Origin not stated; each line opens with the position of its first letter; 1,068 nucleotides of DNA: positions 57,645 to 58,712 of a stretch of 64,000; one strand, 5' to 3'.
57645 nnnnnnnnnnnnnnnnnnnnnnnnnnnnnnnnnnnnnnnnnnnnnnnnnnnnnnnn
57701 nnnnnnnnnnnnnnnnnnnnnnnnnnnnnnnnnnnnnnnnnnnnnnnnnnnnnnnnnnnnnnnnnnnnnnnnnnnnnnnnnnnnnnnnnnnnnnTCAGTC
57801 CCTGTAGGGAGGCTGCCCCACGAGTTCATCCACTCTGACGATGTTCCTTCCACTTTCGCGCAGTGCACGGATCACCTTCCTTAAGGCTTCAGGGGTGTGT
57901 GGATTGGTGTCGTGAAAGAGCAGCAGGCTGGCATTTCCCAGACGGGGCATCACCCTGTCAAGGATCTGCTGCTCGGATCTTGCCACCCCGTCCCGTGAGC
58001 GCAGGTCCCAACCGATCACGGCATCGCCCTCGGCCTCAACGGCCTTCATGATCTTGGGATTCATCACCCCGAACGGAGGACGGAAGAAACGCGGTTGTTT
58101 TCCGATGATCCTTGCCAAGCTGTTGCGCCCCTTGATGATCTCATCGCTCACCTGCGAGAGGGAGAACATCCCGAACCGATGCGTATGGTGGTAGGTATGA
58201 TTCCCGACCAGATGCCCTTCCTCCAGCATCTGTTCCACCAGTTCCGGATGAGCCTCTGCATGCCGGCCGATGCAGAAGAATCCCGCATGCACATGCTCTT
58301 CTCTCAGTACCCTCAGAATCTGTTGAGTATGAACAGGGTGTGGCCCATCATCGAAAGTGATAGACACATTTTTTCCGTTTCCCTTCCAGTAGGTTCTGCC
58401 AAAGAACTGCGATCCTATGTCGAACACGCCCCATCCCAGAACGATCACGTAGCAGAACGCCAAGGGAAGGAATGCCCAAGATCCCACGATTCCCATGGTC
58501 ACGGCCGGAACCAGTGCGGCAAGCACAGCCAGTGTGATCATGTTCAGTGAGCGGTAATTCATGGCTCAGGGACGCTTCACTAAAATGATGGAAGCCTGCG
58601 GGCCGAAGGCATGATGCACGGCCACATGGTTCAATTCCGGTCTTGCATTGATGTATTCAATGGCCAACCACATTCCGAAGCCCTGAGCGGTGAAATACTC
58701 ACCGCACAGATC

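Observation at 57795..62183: KS-like protein + polysaccharide deacetylase divergent from a B12-binding radical SAM enzyme across an AT-rich 450-bp spacer holding a 16-bp inverted repeat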

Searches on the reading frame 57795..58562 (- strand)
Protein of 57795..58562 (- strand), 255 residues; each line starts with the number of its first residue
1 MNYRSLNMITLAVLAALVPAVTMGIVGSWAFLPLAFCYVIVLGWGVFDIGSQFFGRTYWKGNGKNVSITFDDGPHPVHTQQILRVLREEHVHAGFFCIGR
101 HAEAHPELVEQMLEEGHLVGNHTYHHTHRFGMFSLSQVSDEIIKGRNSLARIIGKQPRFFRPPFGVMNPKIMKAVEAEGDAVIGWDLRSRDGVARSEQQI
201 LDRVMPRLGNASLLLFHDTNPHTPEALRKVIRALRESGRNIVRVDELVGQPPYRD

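Call 4: search_protein_families(library=pfam, proteins=[window:57795-58562:-], max_evalue=0.01)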
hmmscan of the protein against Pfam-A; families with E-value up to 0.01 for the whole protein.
window:57795-58562:- (255 aa): 1 family
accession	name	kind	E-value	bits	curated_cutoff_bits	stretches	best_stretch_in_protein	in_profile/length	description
PF01522.26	Polysacc_deac_1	-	3.4e-31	108.2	23.1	1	62-177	5-118/124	Polysaccharide deacetylase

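Call 5: search_protein_families(library=ncbifam, proteins=[window:57795-58562:-], max_evalue=0.01)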
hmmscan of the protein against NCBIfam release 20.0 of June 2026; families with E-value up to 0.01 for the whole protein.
window:57795-58562:- (255 aa): 8 families
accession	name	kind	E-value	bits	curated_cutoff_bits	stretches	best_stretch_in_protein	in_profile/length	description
TIGR02764.1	spore_ybaN_pdaB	equivalog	1e-43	149.3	237.4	1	62-248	4-191/191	polysaccharide deacetylase family sporulation protein PdaB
TIGR04243.1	nodulat_NodB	equivalog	1.1e-33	116.5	240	1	64-236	2-173/197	chitooligosaccharide deacetylase NodB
NF045821.1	PgAcgDacpgdA1_Bac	equivalog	7e-33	113.7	400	1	62-244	86-271/282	peptidoglycan-N-acetylglucosamine deacetylase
TIGR02884.1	spore_pdaA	equivalog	2.2e-32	112.5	298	1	63-247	36-223/224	delta-lactam-biosynthetic de-N-acetylase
NF045820.1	PgAcgDacpgdA_Strep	equivalog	7.9e-32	110.6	800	1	50-249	254-449/463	peptidoglycan-N-acetylglucosamine deacetylase PgdA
TIGR02873.1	spore_ylxY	hypoth_equivalog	1.2e-25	90.3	391.5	1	78-248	99-267/268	probable sporulation protein, polysaccharide deacetylase family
NF045822.1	PgAcgDacpgdA2_Bac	equivalog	2.9e-23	82.6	400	1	64-241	70-255/274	peptidoglycan-N-acetylglucosamine deacetylase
TIGR03006.1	pepcterm_polyde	equivalog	1.2e-11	44.3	276.2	1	79-173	36-129/272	XrtA system polysaccharide deacetylase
